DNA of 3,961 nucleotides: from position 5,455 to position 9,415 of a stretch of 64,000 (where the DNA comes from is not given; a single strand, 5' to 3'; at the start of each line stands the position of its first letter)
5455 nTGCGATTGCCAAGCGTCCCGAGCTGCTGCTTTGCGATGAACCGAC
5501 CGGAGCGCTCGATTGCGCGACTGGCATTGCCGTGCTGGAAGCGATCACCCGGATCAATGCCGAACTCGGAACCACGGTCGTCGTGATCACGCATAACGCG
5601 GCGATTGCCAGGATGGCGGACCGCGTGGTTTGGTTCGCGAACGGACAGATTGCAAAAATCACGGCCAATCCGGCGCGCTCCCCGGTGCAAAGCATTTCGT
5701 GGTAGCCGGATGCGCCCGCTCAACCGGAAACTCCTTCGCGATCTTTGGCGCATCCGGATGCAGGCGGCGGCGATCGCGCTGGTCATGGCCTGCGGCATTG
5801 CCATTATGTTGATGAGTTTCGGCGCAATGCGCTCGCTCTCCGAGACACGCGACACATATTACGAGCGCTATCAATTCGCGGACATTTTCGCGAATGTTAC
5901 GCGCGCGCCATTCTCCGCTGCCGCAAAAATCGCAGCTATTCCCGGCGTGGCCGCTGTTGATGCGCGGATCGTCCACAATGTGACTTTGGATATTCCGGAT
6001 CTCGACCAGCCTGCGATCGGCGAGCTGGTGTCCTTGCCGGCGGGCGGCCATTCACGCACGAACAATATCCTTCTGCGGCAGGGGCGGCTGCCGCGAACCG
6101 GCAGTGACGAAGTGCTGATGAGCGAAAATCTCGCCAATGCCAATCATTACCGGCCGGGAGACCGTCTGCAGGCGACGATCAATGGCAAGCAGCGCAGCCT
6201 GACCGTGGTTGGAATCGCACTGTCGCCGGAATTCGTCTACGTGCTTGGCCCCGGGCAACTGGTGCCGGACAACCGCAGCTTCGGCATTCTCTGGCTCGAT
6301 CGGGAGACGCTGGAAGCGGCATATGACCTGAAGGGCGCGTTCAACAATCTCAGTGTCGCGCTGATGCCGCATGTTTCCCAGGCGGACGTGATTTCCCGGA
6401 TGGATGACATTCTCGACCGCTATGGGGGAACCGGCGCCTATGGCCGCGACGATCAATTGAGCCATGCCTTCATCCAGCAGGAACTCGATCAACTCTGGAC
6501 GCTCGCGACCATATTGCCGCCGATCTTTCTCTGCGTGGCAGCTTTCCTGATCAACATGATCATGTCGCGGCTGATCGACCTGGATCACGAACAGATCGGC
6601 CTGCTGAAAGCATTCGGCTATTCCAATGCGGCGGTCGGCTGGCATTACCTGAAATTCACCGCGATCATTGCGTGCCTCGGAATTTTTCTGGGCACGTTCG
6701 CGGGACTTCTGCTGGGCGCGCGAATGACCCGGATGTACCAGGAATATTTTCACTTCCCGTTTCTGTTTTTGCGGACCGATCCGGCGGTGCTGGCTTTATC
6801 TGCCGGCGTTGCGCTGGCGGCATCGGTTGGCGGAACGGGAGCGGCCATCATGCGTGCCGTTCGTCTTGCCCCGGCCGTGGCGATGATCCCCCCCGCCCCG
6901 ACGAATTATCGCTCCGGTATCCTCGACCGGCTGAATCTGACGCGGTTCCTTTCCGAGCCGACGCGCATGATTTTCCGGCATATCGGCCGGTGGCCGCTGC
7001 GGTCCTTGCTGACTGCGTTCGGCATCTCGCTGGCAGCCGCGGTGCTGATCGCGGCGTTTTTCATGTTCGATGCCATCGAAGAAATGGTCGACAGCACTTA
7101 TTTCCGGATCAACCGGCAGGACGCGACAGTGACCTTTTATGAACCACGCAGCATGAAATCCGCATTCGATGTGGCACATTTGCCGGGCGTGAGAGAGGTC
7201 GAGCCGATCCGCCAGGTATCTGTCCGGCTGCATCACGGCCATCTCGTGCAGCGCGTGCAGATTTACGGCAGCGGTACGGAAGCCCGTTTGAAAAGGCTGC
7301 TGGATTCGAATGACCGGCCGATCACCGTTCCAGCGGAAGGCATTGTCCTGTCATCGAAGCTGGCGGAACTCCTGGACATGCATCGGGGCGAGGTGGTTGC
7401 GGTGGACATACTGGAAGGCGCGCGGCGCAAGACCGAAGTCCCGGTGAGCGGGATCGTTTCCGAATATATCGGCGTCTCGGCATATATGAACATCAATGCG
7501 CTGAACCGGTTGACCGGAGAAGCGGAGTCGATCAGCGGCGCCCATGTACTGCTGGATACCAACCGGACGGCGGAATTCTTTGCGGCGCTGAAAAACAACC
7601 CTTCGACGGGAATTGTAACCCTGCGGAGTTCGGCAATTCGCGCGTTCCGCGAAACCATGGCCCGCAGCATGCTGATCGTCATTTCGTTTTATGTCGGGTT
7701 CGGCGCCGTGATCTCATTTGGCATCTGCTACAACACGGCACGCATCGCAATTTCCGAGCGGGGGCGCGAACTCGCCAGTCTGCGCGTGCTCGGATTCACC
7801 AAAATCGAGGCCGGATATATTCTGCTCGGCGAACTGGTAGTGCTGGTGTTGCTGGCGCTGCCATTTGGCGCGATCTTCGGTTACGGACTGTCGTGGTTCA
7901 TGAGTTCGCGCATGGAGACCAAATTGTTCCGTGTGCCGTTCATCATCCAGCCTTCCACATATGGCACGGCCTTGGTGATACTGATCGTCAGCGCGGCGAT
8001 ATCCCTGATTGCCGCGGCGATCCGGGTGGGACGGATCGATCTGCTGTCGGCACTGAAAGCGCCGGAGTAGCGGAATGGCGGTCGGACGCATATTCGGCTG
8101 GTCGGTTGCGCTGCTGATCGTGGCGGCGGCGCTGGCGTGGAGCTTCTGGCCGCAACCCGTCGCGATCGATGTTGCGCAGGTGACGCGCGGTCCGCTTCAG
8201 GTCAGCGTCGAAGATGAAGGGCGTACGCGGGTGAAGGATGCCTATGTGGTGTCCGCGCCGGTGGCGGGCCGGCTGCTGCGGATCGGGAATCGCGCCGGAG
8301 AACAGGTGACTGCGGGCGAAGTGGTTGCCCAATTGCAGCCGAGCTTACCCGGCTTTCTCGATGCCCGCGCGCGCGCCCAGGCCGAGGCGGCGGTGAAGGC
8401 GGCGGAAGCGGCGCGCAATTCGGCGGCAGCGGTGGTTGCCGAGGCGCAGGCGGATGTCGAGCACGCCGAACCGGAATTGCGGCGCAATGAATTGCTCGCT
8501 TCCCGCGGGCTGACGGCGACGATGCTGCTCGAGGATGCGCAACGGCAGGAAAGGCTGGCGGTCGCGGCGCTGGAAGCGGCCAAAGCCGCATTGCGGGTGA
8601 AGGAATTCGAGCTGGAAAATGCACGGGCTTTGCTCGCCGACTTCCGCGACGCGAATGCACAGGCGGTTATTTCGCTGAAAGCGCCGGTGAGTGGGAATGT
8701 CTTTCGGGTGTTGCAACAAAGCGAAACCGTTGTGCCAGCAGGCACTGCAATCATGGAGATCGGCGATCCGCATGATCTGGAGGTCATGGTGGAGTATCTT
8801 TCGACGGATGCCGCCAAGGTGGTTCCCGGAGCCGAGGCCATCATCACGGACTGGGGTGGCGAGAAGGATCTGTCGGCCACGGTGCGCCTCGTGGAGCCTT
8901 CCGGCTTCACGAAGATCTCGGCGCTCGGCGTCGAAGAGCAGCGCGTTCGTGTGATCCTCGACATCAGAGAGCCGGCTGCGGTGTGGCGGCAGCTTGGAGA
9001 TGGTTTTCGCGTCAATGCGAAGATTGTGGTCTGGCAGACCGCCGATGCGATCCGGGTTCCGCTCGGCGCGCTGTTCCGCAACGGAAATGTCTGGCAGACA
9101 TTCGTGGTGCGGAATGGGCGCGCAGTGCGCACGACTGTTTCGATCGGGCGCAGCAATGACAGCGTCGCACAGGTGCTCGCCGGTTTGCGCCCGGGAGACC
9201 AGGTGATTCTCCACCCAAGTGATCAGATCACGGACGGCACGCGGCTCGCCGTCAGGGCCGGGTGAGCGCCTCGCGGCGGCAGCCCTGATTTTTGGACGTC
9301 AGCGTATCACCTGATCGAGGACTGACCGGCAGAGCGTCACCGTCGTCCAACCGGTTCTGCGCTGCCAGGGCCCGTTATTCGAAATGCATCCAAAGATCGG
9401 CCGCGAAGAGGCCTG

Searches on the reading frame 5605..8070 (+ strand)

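Call 89: search_protein_families(library=pfam, max_evalue=0.001, proteins=[window:5605-8070:+])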
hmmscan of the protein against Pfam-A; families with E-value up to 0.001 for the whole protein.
window:5605-8070:+ (821 aa): 2 families
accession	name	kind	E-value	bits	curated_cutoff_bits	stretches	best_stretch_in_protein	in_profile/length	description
PF02687.27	FtsX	-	2.3e-29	102.3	25.5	2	695-812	2-119/120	FtsX-like permease C-terminal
PF12704.14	MacB_PCD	-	1.4e-13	52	27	2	467-652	1-193/207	MacB-like periplasmic core domain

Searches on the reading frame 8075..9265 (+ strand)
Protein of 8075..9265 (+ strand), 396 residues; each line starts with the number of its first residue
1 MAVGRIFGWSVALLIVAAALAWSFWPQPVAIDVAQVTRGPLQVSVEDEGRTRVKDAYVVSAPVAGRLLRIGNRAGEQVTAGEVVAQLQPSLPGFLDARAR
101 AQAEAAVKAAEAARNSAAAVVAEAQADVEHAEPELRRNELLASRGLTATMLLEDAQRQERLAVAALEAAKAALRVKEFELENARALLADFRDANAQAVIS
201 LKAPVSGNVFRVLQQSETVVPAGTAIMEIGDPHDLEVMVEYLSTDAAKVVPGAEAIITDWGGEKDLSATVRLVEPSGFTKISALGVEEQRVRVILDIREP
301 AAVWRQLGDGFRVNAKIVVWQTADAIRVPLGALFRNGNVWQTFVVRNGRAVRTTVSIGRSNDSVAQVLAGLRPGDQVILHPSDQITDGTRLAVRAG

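Call 89: search_protein_families(library=pfam, max_evalue=0.001, proteins=[window:8075-9265:+])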
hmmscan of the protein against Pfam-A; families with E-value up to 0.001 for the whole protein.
window:8075-9265:+ (396 aa): 3 families
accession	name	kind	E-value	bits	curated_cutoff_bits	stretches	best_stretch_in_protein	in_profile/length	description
PF13437.12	HlyD_3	-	3.9e-14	53.7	22.2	2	201-277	2-80/106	HlyD family secretion protein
PF16576.10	HlyD_D23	-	1.7e-06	27.9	30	1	57-275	20-186/214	Barrel-sandwich domain of CusB or HlyD membrane-fusion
PF00364.28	Biotin_lipoyl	-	0.00011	22.4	22.1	0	58-87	44-73/73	Biotin-requiring enzyme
